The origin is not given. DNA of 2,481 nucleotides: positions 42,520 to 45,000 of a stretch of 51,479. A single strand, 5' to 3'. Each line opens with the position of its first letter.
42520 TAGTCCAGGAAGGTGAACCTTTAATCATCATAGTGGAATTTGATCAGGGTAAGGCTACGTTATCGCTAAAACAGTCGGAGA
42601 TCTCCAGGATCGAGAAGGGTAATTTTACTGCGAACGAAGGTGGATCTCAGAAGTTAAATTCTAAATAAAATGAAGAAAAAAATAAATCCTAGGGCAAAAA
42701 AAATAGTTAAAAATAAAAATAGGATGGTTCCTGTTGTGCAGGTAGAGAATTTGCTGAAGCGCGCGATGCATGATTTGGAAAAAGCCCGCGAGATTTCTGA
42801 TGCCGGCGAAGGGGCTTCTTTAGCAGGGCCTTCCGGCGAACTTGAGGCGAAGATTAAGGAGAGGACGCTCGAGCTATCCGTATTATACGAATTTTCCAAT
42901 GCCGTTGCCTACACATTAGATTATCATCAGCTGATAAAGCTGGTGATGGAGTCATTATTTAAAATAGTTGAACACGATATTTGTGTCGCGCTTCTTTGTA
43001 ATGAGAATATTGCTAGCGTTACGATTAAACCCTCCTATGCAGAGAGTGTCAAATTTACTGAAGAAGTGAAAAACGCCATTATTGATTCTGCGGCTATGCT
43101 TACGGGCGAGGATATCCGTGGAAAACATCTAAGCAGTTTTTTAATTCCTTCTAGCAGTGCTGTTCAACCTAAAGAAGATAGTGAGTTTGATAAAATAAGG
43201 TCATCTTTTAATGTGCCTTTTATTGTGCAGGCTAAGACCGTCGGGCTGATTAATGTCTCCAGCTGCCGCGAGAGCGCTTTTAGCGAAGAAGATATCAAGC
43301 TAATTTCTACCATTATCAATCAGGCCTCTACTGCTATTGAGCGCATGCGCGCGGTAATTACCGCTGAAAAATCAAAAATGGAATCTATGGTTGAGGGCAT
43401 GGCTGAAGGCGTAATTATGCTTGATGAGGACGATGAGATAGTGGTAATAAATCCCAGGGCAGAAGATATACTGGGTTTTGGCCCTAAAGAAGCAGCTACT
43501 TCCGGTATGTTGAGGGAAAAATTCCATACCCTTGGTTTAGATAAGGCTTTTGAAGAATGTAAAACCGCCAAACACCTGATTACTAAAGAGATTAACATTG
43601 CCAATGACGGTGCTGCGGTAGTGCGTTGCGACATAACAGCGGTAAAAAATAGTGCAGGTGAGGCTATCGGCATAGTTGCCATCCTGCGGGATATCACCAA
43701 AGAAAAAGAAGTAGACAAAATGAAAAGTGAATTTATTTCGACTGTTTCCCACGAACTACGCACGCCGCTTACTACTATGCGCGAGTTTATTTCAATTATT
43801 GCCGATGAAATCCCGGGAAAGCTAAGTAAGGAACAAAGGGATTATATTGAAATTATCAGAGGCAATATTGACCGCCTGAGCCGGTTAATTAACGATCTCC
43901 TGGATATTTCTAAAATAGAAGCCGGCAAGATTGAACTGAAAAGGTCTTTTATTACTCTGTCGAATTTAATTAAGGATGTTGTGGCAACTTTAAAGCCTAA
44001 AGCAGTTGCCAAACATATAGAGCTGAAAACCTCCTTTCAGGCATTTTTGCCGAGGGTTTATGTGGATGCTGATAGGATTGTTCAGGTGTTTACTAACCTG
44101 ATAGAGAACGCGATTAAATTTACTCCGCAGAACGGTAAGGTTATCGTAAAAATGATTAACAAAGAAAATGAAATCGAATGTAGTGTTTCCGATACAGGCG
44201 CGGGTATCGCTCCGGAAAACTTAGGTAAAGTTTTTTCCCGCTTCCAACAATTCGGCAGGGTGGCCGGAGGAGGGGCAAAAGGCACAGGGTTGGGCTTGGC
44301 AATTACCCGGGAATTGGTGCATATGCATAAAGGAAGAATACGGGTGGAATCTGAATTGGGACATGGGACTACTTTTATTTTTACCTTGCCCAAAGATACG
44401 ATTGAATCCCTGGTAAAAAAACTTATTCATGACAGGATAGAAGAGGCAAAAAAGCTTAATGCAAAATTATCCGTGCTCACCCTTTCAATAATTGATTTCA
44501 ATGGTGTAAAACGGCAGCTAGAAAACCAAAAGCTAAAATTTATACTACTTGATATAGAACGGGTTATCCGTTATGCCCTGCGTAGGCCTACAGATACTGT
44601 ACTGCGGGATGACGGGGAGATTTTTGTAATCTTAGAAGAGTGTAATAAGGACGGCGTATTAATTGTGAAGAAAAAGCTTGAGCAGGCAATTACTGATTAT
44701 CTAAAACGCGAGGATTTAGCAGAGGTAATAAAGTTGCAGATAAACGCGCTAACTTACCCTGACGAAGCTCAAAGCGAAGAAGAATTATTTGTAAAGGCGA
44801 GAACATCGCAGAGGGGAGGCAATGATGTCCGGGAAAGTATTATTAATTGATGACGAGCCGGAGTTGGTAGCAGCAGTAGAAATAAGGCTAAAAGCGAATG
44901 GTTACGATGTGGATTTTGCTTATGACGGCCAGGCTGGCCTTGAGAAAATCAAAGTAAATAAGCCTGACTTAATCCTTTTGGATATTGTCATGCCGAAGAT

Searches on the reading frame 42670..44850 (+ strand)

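Call 16: search_protein_families(library=pfam, proteins=[window:42670-44850:+], max_evalue=0.00001)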
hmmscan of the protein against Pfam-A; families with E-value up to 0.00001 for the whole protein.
window:42670-44850:+ (726 aa): 6 families
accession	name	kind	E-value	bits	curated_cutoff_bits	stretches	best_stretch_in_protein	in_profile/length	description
PF02518.31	HATPase_c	-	3.8e-29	101.8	26.4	1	466-576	2-110/111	Histidine kinase-, DNA gyrase B-, and HSP90-like ATPase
PF00512.31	HisKA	-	1.9e-22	79.5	26.9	1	351-419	1-66/66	His Kinase A (phospho-acceptor) domain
PF00989.32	PAS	-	3.5e-09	37.1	22.6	1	236-342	2-113/113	PAS fold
PF13185.12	GAF_2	-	4.9e-08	33.7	28.6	1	175-224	87-136/136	GAF domain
PF01590.32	GAF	-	5.1e-07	30.7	22.4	1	84-223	1-133/133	GAF domain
PF13426.13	PAS_9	-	8.6e-07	29.6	27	0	246-344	2-103/103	PAS domain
